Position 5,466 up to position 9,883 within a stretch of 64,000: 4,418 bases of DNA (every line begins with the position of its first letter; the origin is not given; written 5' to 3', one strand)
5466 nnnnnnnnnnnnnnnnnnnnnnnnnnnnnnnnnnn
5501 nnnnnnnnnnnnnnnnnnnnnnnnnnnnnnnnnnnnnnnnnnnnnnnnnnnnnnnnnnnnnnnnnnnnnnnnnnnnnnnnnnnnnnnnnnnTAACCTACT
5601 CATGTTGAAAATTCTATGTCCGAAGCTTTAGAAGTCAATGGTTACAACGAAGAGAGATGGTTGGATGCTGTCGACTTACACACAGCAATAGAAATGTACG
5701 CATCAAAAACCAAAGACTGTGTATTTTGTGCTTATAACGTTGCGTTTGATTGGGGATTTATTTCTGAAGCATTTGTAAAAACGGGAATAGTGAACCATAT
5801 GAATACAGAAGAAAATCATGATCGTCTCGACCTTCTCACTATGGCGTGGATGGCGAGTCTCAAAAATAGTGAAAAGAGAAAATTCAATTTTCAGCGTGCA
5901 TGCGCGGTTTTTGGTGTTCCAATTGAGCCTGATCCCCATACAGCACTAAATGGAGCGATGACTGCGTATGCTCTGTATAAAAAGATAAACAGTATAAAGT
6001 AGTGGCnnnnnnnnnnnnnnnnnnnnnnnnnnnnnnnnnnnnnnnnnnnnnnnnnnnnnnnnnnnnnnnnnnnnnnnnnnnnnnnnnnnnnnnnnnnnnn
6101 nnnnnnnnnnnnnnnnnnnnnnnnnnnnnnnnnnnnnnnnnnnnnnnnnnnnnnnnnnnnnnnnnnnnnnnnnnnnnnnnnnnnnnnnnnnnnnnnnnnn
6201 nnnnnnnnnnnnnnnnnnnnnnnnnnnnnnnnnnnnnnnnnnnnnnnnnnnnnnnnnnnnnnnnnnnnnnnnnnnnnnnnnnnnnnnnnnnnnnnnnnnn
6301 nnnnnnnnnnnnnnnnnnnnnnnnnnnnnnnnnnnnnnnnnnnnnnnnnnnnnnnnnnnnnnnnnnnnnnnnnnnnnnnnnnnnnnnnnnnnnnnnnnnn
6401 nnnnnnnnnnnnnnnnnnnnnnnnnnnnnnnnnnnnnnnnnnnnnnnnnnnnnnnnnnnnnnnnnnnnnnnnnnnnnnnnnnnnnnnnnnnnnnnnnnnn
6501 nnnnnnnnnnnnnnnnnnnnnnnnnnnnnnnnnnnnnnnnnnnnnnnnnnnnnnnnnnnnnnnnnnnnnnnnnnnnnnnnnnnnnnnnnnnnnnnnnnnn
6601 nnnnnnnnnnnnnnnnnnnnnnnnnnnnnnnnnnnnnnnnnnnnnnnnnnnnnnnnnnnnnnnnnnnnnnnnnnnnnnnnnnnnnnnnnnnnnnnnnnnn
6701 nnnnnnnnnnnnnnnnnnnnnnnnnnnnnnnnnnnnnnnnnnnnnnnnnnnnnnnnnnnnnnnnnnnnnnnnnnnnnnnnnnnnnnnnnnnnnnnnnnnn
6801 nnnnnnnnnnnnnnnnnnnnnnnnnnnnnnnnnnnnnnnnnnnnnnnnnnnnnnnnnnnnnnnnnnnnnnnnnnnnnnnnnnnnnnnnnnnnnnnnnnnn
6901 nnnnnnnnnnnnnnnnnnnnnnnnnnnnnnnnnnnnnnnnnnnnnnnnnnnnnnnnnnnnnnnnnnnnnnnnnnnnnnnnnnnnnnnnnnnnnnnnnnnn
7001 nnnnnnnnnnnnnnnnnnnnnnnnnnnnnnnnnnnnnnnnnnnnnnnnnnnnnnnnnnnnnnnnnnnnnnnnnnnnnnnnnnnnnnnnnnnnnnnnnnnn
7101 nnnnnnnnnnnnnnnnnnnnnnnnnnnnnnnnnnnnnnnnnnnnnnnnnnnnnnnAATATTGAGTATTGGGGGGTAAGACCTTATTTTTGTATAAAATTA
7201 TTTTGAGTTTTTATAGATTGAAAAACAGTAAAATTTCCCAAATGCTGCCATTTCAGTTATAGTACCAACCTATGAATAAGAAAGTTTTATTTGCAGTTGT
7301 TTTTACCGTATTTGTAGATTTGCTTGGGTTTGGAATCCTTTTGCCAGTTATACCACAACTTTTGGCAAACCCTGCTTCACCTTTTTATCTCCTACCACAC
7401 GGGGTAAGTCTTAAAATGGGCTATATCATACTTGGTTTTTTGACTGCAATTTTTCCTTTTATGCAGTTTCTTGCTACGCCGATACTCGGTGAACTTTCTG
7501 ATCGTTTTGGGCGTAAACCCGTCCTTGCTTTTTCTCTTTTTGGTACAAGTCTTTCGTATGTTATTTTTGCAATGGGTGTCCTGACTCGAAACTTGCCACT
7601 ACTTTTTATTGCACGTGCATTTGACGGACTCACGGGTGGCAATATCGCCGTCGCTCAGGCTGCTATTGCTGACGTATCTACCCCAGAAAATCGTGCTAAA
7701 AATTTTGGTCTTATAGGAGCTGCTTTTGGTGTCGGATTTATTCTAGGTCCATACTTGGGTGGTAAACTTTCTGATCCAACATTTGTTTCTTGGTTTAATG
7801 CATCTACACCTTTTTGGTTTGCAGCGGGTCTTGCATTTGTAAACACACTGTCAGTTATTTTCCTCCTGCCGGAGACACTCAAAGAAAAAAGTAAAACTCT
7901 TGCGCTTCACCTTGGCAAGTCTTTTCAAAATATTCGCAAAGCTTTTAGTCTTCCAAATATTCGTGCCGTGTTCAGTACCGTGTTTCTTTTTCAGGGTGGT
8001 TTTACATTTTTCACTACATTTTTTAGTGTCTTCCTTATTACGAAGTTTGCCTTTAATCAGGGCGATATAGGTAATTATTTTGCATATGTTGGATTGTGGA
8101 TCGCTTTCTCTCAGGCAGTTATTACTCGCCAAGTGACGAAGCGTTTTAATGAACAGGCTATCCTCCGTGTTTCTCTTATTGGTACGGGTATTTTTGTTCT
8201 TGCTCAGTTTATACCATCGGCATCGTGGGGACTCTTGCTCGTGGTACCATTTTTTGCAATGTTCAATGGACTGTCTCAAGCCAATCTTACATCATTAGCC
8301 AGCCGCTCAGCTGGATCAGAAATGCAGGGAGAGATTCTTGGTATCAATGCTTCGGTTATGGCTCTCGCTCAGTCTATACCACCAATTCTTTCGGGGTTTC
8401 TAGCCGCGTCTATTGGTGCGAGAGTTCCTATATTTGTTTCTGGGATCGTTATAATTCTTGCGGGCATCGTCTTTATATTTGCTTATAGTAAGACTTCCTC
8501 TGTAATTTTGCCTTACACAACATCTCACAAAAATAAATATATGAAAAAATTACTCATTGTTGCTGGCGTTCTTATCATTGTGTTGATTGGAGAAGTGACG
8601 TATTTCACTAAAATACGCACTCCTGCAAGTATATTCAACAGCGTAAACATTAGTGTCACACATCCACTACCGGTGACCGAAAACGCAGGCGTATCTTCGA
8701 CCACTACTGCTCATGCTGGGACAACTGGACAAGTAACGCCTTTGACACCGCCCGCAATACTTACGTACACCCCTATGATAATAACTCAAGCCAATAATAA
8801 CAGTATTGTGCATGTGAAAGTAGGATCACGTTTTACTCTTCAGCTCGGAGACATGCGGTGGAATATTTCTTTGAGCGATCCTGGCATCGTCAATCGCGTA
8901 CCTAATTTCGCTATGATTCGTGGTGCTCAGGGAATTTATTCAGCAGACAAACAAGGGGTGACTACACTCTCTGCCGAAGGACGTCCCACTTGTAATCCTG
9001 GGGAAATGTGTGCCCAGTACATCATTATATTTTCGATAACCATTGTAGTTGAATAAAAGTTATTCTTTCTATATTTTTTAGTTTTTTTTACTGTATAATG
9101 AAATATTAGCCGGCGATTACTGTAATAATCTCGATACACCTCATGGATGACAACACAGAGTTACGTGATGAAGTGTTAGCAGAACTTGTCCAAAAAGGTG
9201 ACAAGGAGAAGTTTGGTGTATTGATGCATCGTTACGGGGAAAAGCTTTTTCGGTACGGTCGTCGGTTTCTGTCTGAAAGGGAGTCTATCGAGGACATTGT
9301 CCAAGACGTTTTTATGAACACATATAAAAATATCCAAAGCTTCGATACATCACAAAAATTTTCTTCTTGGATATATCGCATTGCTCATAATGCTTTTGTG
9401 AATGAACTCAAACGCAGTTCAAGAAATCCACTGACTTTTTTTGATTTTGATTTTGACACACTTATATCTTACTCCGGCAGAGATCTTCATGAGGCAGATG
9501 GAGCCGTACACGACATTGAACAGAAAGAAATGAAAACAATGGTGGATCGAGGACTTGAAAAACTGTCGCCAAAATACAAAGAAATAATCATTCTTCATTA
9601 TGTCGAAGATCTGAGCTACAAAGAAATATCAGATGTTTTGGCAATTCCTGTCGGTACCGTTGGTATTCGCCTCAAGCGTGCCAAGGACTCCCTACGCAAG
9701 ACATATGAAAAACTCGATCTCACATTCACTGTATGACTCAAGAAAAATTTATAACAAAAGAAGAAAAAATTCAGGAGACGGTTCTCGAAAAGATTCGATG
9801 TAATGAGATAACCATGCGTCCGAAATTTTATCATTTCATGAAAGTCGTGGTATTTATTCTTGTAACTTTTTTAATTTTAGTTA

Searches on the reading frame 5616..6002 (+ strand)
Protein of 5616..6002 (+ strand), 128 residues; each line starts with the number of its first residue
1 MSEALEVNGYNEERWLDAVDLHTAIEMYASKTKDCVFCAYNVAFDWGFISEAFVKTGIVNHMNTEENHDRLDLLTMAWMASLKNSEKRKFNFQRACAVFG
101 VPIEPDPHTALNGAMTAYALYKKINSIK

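Call 64: search_protein_families(library=pfam, proteins=[window:5616-5999:+], max_evalue=0.0001)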
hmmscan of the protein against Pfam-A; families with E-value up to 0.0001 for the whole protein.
window:5616-5999:+ (128 aa): 1 family
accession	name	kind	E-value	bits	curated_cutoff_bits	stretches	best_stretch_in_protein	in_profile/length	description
PF00929.31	RNase_T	-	3.4e-06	28.1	24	1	3-121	52-164/164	Exonuclease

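Call 77: find_encoding_contigs(protein=window:5616-6002:+, flank=1500, max_places=6)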
Protein window:5616-6002:+ (128 aa): no gene with exactly this product is on record in the collection.

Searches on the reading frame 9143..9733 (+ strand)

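Call 35: search_protein_families(library=pfam, proteins=[window:9143-9733:+], max_evalue=0.0001)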
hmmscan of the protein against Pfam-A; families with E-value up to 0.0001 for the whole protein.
window:9143-9733:+ (197 aa): 4 families
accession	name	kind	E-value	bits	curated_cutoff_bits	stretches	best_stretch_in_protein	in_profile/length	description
PF04542.20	Sigma70_r2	-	4.5e-17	62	24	1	27-94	1-70/71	Sigma-70 region 2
PF08281.18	Sigma70_r4_2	-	1.1e-16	60.6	25.7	1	134-183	4-53/54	Sigma-70, region 4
PF04545.22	Sigma70_r4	-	5e-11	42.4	24.1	1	138-186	2-50/50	Sigma-70, region 4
PF07638.17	Sigma70_ECF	-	6.9e-05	23.2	21.1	0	123-185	115-180/185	ECF sigma factor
